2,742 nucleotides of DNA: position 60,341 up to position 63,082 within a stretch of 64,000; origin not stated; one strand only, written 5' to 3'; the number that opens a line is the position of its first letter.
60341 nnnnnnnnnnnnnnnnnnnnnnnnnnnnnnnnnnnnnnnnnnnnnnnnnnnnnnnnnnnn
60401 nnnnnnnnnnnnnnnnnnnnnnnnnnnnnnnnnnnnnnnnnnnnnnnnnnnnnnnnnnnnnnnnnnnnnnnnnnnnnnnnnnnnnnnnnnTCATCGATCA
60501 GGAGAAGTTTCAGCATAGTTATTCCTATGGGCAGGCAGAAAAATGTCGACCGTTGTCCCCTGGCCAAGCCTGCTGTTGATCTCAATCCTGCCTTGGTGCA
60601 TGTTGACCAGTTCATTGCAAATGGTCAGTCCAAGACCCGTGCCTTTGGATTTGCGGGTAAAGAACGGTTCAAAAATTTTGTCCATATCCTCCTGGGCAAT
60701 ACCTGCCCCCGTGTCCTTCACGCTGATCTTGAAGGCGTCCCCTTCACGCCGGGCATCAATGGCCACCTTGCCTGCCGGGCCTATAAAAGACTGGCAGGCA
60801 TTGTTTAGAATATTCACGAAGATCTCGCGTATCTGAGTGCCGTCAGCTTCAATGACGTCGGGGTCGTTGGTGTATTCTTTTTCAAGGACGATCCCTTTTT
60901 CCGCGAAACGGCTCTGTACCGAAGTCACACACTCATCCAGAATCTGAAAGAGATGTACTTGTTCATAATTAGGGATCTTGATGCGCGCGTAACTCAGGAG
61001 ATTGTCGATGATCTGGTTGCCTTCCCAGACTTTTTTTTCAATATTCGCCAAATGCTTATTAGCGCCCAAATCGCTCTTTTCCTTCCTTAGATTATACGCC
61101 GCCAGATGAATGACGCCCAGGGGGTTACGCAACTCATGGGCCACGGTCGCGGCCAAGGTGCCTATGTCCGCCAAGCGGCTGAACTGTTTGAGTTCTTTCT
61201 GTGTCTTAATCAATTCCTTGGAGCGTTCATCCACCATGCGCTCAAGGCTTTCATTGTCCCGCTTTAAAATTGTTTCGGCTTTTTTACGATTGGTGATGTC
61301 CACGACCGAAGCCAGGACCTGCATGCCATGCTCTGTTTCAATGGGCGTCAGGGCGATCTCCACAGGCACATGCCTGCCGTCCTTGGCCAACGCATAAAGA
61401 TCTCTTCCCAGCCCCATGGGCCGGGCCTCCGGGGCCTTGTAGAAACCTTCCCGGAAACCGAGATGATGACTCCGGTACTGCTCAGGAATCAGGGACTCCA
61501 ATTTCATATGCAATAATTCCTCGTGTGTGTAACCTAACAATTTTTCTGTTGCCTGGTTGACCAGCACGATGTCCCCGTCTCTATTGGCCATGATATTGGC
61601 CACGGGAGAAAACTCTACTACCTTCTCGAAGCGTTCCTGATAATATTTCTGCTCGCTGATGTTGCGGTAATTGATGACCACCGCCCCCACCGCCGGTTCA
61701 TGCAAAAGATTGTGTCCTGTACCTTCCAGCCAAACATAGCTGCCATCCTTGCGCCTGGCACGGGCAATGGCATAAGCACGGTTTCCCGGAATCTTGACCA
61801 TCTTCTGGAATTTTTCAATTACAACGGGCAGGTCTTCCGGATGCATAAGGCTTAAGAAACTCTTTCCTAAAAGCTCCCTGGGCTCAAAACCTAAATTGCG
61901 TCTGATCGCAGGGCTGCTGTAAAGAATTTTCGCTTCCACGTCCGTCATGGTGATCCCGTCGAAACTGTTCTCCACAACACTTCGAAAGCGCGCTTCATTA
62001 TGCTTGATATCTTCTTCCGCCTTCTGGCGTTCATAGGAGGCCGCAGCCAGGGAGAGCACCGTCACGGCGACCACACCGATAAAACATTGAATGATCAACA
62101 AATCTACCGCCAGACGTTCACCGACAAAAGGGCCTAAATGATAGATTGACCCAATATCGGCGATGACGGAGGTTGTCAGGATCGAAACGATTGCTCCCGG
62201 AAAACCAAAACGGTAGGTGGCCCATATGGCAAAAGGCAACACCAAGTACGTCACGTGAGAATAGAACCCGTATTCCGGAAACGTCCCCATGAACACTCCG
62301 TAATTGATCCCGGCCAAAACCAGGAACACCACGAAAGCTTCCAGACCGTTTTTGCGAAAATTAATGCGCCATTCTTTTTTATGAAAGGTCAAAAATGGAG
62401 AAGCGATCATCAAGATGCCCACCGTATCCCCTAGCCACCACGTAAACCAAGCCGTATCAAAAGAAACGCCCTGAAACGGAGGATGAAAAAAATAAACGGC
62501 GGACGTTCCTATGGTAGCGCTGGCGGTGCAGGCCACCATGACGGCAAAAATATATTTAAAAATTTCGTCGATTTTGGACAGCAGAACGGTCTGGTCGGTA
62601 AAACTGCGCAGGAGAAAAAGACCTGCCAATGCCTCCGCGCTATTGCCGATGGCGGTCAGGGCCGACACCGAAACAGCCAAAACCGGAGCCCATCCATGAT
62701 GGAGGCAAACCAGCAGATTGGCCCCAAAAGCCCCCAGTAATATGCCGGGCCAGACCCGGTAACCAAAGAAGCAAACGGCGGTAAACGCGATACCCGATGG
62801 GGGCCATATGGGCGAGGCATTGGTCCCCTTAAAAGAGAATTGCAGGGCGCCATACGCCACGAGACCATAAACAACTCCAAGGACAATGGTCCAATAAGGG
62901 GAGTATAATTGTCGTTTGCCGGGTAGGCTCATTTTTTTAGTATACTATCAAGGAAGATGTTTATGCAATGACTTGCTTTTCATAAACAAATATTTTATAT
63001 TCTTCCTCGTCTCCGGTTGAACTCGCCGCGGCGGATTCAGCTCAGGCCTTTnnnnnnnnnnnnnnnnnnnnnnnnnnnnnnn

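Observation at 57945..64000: Signalling island with a MASE1-PAS kinase, three consecutive stand-alone REC proteins, a REC-AraC regulator and a second kinase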

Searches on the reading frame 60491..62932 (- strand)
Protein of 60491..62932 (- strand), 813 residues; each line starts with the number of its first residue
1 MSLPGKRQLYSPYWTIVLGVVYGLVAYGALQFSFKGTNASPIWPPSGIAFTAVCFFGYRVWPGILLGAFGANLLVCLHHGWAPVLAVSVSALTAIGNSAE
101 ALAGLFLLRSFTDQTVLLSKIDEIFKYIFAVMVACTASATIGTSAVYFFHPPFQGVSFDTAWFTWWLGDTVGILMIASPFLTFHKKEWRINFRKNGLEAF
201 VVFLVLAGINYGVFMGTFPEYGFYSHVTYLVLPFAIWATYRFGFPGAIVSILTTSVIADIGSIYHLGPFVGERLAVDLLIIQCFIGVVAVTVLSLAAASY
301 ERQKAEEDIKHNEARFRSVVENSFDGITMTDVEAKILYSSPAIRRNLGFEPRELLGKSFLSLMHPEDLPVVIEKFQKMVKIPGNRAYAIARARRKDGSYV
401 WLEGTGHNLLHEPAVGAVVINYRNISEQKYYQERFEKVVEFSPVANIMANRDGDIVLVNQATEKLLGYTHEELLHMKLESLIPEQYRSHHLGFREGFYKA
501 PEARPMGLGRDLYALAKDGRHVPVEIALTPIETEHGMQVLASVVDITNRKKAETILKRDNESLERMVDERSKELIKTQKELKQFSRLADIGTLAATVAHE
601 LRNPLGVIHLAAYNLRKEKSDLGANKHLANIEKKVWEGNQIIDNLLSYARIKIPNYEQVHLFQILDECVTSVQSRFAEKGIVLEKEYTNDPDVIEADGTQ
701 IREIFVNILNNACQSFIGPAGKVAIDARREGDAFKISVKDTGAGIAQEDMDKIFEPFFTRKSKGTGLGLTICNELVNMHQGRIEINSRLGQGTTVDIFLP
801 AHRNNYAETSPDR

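Call 3: search_protein_families(library=pfam, proteins=[window:60491-62932:-], max_evalue=0.01)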
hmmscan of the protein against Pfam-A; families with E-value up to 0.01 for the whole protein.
window:60491-62932:- (813 aa): 11 families
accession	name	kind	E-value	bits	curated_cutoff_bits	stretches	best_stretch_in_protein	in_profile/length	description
PF05231.19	MASE1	-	1.7e-34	119.8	29.8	1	15-303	2-299/299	MASE1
PF02518.31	HATPase_c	-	1.1e-26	93.9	26.4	1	697-801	2-109/111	Histidine kinase-, DNA gyrase B-, and HSP90-like ATPase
PF00989.32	PAS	-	6.2e-23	81.4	22.6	2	433-536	1-101/113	PAS fold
PF13426.13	PAS_9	-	2.3e-18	66.8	27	2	447-547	5-102/103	PAS domain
PF08447.18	PAS_3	-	4.3e-18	65.8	25.6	1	337-407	2-73/89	PAS fold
PF08448.16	PAS_4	-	6.7e-13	49.3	23.1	1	442-550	4-109/110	PAS fold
PF00512.31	HisKA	-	2.9e-10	40.5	26.9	1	591-651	3-63/66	His Kinase A (phospho-acceptor) domain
PF13188.13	PAS_8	-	5.3e-09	36.1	21.8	1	433-488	1-53/65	PAS domain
PF14598.12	PAS_11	-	7.3e-06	26.4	25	1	331-407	9-84/109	PAS domain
PF13581.12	HATPase_c_2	-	0.00012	22.6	27.4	1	701-795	36-123/127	Histidine kinase-like ATPase domain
PF14501.12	HATPase_c_5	-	0.0011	19.3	22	1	701-787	6-90/102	GHKL domain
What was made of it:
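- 60491..62932 (-): Sensor histidine kinase (813 aa): MASE1 membrane domain, PAS1, a FixL/DosP-like PAS2, HisKA (His599 in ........) and HATPase_c. Pfam (call 3).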

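Call 5: find_encoding_contigs(protein=window:60491-62932:-, flank=10000, max_places=6)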
Protein window:60491-62932:- (813 aa): no gene with exactly this product is on record in the collection.
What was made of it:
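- Tried and rejected: The exact-sequence look-up of the kinase found nothing (call 5).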

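Call 7: find_homologous_proteins(query=window:60491-62932:-, max_evalue=1e-20)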
Query window:60491-62932:- (813 aa): 141 proteins with E <= 1e-20 among 8000 candidates; the best 120 are listed.
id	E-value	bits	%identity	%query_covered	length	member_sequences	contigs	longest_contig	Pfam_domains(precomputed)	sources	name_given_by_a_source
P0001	0.0e+0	1860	100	100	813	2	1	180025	PF08447.19,PF13426.14,PF13188.14,PF05231.20,PF08448.17,PF02518.32,PF00512.32,PF00989.32,PF14598.13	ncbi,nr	ncbi:MAG: PAS domain S-box protein [Candidatus Omnitrophica bacterium]|nr:PAS domain S-box protein [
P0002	0.0e+0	1362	71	100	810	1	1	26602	PF08447.19,PF13426.14,PF13188.14,PF05231.20,PF08448.17,PF02518.32,PF00512.32,PF00989.32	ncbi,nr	ncbi:MAG: PAS domain S-box protein [Candidatus Omnitrophica bacterium]|nr:PAS domain S-box protein [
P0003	0.0e+0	1271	68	99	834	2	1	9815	PF08447.19,PF13426.14,PF13188.14,PF05231.20,PF08448.17,PF02518.32,PF00512.32,PF00989.32,PF14598.13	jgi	-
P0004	0.0e+0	1270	69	96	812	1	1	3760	PF08447.19,PF13426.14,PF13188.14,PF05231.20,PF08448.17,PF02518.32,PF00512.32,PF00989.32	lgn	-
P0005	0.0e+0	1250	65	100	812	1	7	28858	PF08447.19,PF13426.14,PF13188.14,PF05231.20,PF08448.17,PF02518.32,PF00512.32,PF00989.32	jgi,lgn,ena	-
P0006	0.0e+0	1244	67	99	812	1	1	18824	PF08447.19,PF13426.14,PF13188.14,PF05231.20,PF08448.17,PF02518.32,PF00512.32,PF00989.32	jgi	jgi:PAS domain S-box-containing protein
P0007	0.0e+0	1223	66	99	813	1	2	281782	PF08447.19,PF13426.14,PF13188.14,PF05231.20,PF08448.17,PF02518.32,PF00512.32,PF00989.32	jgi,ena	-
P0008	0.0e+0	1221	65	100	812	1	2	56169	PF08447.19,PF13426.14,PF13188.14,PF05231.20,PF08448.17,PF02518.32,PF00512.32,PF00989.32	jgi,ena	-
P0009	0.0e+0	1212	65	100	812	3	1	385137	PF08447.19,PF13426.14,PF13188.14,PF05231.20,PF08448.17,PF02518.32,PF00512.32,PF00989.32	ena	-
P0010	0.0e+0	1203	66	98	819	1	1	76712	PF08447.19,PF13426.14,PF13188.14,PF05231.20,PF08448.17,PF02518.32,PF00512.32,PF00989.32,PF14501.13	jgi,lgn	-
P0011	0.0e+0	1192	66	98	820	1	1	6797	PF08447.19,PF13426.14,PF13188.14,PF05231.20,PF13581.13,PF08448.17,PF02518.32,PF00512.32,PF00989.32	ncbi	-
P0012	0.0e+0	1184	64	99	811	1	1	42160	PF08447.19,PF13426.14,PF13188.14,PF05231.20,PF08448.17,PF02518.32,PF00512.32,PF00989.32,PF14598.13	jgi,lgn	-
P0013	0.0e+0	1177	64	99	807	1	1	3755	PF08447.19,PF13426.14,PF13188.14,PF05231.20,PF08448.17,PF02518.32,PF00512.32,PF00989.32,PF14501.13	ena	-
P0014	0.0e+0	1175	64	99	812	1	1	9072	PF08447.19,PF13426.14,PF13188.14,PF05231.20,PF08448.17,PF02518.32,PF00512.32,PF00989.32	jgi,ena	-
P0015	0.0e+0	1167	65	98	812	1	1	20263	PF08447.19,PF13426.14,PF13188.14,PF05231.20,PF08448.17,PF02518.32,PF00512.32,PF00989.32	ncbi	-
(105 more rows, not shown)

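Call 8: find_encoding_contigs(protein=P0002, flank=8000, max_places=2)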
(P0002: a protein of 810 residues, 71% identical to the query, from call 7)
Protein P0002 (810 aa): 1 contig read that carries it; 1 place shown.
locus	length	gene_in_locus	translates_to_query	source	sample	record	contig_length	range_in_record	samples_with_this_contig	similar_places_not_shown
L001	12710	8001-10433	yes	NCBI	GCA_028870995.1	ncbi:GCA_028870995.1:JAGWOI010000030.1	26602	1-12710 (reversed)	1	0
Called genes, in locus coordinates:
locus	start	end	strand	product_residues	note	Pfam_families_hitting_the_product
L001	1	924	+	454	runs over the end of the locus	PF00171:Aldedh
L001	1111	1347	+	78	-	-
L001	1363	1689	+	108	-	-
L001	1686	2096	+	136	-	-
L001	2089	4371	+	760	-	PF01663:Phosphodiest (faint), PF03372:Exo_endo_phos, PF23226:Exo_endo_phos_PGAP2IP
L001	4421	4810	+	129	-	PF00571:CBS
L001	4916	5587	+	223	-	PF00072:Response_reg, PF00486:Trans_reg_C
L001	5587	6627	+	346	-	PF00672:HAMP, PF00512:HisKA, PF02518:HATPase_c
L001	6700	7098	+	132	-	PF12092:DUF3568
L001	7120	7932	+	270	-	PF02358:Trehalose_PPase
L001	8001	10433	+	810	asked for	PF05231:MASE1, PF00989:PAS, PF08447:PAS_3, PF00989:PAS, PF08448:PAS_4 (weak), PF13426:PAS_9, PF00512:HisKA, PF02518:HATPase_c, +1 more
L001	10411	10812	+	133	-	PF00072:Response_reg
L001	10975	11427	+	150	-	PF00072:Response_reg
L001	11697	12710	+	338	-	PF12116:SpoIIID (faint), PF18947:HAMP_2, PF00672:HAMP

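Call 9: find_encoding_contigs(protein=P0007, flank=8000, max_places=2)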
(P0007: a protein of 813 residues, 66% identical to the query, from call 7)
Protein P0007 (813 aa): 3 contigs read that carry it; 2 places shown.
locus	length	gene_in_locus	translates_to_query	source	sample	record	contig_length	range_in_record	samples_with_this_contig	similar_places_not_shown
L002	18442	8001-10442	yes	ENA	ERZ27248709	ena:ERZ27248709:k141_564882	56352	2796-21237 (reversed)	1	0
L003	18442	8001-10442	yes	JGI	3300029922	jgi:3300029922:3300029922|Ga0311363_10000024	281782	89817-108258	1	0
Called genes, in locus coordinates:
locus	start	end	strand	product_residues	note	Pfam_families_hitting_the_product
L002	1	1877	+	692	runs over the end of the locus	PF00122:E1-E2_ATPase, PF00702:Hydrolase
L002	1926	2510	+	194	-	PF02669:KdpC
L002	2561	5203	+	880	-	PF02702:KdpD, PF13493:DUF4118, PF13492:GAF_3 (weak), PF00512:HisKA, PF02518:HATPase_c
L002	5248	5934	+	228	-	PF00072:Response_reg, PF00486:Trans_reg_C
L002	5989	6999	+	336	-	-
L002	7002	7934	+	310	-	PF13481:AAA_25 (faint), PF00006:ATP-synt_ab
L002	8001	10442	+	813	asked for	PF05231:MASE1, PF08448:PAS_4 (weak), PF08447:PAS_3, PF00989:PAS, PF08448:PAS_4 (weak), PF13426:PAS_9, PF00512:HisKA, PF02518:HATPase_c, +1 more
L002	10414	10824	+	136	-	PF00072:Response_reg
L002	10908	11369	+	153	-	PF00072:Response_reg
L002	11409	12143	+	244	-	PF00072:Response_reg, PF00165:HTH_AraC, PF12833:HTH_18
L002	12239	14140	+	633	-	PF00005:ABC_tran, PF03193:RsgA_GTPase (faint), PF13191:AAA_16 (faint), PF13555:AAA_29 (faint), PF12848:ABC_tran_Xtn, PF00005:ABC_tran, PF02463:SMC_N (weak), PF16326:ABC_tran_CTD, +5 more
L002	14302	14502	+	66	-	PF00313:CSD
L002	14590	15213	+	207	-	PF00881:Nitroreductase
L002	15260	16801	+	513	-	PF00732:GMC_oxred_N, PF05199:GMC_oxred_C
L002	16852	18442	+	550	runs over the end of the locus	PF05359:DUF748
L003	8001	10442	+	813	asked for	PF05231:MASE1, PF08448:PAS_4 (weak), PF08447:PAS_3, PF00989:PAS, PF08448:PAS_4 (weak), PF13426:PAS_9, PF00512:HisKA, PF02518:HATPase_c, +1 more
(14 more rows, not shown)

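Call 10: find_encoding_contigs(protein=P0009, flank=8000, max_places=2)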
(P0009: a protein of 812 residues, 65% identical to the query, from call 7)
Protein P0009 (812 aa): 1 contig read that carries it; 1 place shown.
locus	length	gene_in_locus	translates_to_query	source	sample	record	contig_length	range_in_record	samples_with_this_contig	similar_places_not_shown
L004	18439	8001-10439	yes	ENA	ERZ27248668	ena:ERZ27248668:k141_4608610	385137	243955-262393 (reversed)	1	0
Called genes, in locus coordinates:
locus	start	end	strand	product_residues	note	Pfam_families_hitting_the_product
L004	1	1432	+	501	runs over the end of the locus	PF01553:Acyltransferase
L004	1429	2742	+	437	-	PF13439:Glyco_transf_4, PF20706:GT4-conflict (weak), PF13579:Glyco_trans_4_4, PF00534:Glycos_transf_1, PF13692:Glyco_trans_1_4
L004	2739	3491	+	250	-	PF02129:Peptidase_S15 (weak), PF20434:BD-FAE (faint), PF12146:Hydrolase_4, PF00561:Abhydrolase_1, PF12697:Abhydrolase_6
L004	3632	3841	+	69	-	-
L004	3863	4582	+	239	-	PF00132:Hexapep (weak), PF14602:Hexapep_2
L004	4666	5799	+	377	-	PF02405:MlaE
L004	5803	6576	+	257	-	PF00005:ABC_tran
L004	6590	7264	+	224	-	PF02470:MlaD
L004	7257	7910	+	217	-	PF03886:ABC_trans_aux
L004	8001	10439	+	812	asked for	PF05231:MASE1, PF08448:PAS_4, PF08447:PAS_3, PF00989:PAS, PF08448:PAS_4 (weak), PF13426:PAS_9, PF00512:HisKA, PF02518:HATPase_c, +1 more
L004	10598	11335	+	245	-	PF00072:Response_reg, PF00165:HTH_AraC, PF12833:HTH_18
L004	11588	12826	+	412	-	PF00909:Ammonium_transp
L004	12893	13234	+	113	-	PF00543:P-II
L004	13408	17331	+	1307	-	-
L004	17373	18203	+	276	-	PF12158:DUF3592, PF00515:TPR_1 (weak), PF07719:TPR_2 (weak), PF13414:TPR_11, PF00515:TPR_1, PF07719:TPR_2 (weak), PF13414:TPR_11, PF14559:TPR_19 (weak), +6 more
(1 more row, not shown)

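Call 13: find_related_loci(query=A1, collection=genome_contigs, flank=8000)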
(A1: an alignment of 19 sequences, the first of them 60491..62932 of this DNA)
Query A1 (813 aa) in genome_contigs; peptide patterns used: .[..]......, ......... (x = any residue, [..] = any of these).
599 stretches matched a pattern (row limit reached: there are more); 537 encode a relative of the query (tblastn E <= 1e-3); the best 80 are kept; 80 distinct loci.
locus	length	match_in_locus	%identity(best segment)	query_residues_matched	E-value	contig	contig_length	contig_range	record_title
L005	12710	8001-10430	71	1-812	0e+0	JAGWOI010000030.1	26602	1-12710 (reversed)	MAG: Candidatus Omnitrophota bacterium isolate REEB252 contig-150_2796, whole genome shotgun sequence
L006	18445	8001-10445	61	1-810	0e+0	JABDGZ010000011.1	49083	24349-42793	MAG: Candidatus Omnitrophota bacterium isolate BWOrgControl_Nextera71_MAG1 3300021028.a:Ga0206863_1040, whole genome sho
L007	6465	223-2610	47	10-803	0e+0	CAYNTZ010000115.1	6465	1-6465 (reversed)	MAG TPA_asm: uncultured Planctomycetales bacterium isolate SRP150892_co1_50 genome assembly, contig: NODE_13084_length_6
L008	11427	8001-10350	67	29-810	0e+0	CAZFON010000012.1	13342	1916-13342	MAG TPA_asm: uncultured Planctomycetales bacterium isolate binchicken_co50_257 genome assembly, contig: NODE_5502_length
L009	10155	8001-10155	69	28-745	0e+0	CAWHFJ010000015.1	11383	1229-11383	MAG: Candidatus Omnitrophota bacterium isolate MFD04780.bin.2.175 genome assembly, contig: contig_29895, whole genome sh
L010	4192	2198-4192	46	22-681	2e-173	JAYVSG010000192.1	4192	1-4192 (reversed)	MAG: Candidatus Omnitrophota bacterium isolate GL74_DN_concoct_188_sub GL74_DN_concoct_188_sub_191, whole genome shotgun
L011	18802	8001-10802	55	2-809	0e+0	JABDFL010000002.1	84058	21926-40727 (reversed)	MAG: Candidatus Omnitrophota bacterium isolate BWOrgControl_Nextera26_MAG2 3300020977.a:Ga0206818_1012, whole genome sho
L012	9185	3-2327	49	162-810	8e-137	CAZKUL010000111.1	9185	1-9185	MAG TPA_asm: uncultured Planctomycetales bacterium isolate binchicken_co241_121 genome assembly, contig: NODE_7867_lengt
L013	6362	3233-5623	36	17-804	3e-133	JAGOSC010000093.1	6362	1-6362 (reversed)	MAG: Candidatus Omnitrophota bacterium isolate Gw_Eff_bin_307 Gw_Eff_38349_length_6362_cov_6.296071, whole genome shotgu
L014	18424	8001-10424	35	13-812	5e-131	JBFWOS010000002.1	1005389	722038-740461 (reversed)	MAG: Candidatus Omnitrophota bacterium isolate CA_2019_TPBF_141 NODE_29_length_1005389_cov_48.480852_TPBF, whole genome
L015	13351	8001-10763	38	7-805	1e-117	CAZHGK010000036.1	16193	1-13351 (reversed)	MAG TPA_asm: uncultured Planctomycetales bacterium isolate SRP278252_co2_12 genome assembly, contig: NODE_7450_length_16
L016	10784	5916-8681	56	15-810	0e+0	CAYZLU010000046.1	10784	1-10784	MAG TPA_asm: uncultured Planctomycetales bacterium isolate binchicken_co241_372 genome assembly, contig: NODE_6231_lengt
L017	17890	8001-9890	37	273-803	5e-95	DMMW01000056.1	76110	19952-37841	MAG TPA_asm: Elusimicrobia bacterium isolate UBA9627 contig_405, whole genome shotgun sequence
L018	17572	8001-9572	37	290-812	1e-92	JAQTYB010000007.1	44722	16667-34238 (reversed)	MAG: Elusimicrobiales bacterium isolate STC_27 NODE_1628_length_44722_cov_3.580670_Sandtown_C, whole genome shotgun sequ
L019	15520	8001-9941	39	284-799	4e-92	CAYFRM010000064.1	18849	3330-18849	MAG TPA_asm: uncultured Clostridia bacterium isolate ERP108616_co1_251 genome assembly, contig: k119_970306, whole genom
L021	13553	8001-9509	37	302-799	5e-85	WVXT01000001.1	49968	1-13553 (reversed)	MAG: bacterium isolate CS1-C068 C_merged_R1_(paired)_contig_17959, whole genome shotgun sequence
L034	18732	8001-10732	38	432-803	3e-69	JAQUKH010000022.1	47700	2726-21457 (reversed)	MAG: bacterium isolate STD1_102 NODE_1432_length_47700_cov_4.575810_Sandtown_D1, whole genome shotgun sequence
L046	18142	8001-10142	42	301-800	8e-66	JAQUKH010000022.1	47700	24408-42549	MAG: bacterium isolate STD1_102 NODE_1432_length_47700_cov_4.575810_Sandtown_D1, whole genome shotgun sequence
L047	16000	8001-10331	48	543-803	1e-65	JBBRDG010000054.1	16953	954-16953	MAG: Elusimicrobiales bacterium isolate Co_metawrap_2441 Cmw_2441_k141_21489619_length_16953_cov_12.7979, whole genome s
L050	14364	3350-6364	37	303-800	9e-65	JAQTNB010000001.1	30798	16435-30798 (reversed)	MAG: Candidatus Omnitrophota bacterium isolate STA_54 NODE_2815_length_30798_cov_2.565387_Sandtown_A, whole genome shotg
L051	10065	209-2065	48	539-803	6e-65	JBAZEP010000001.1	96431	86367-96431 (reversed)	MAG: Candidatus Omnitrophota bacterium isolate SO_2017_LW3_129 NODE_412_length_96431_cov_5.898530_LW162_2017, whole geno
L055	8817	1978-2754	42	545-803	8e-63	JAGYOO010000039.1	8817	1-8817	MAG: Candidatus Omnitrophota bacterium isolate M55B170 39, whole genome shotgun sequence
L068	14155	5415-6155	42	555-803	3e-57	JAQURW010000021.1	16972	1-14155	MAG: Candidatus Omnitrophota bacterium isolate STD1_82 NODE_7981_length_16972_cov_3.314159_Sandtown_D1, whole genome sho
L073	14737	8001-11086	47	443-805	9e-67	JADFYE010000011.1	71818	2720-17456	MAG: Candidatus Omnitrophota bacterium isolate nDJH6bin14 nDJH6_bin14_NODE_11_length_71818_cov_5.726702, whole genome sh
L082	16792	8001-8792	41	543-804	4e-52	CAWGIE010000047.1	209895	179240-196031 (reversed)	MAG: uncultured bacterium isolate MFD02416.bin.2.262 genome assembly, contig: contig_9520, whole genome shotgun sequence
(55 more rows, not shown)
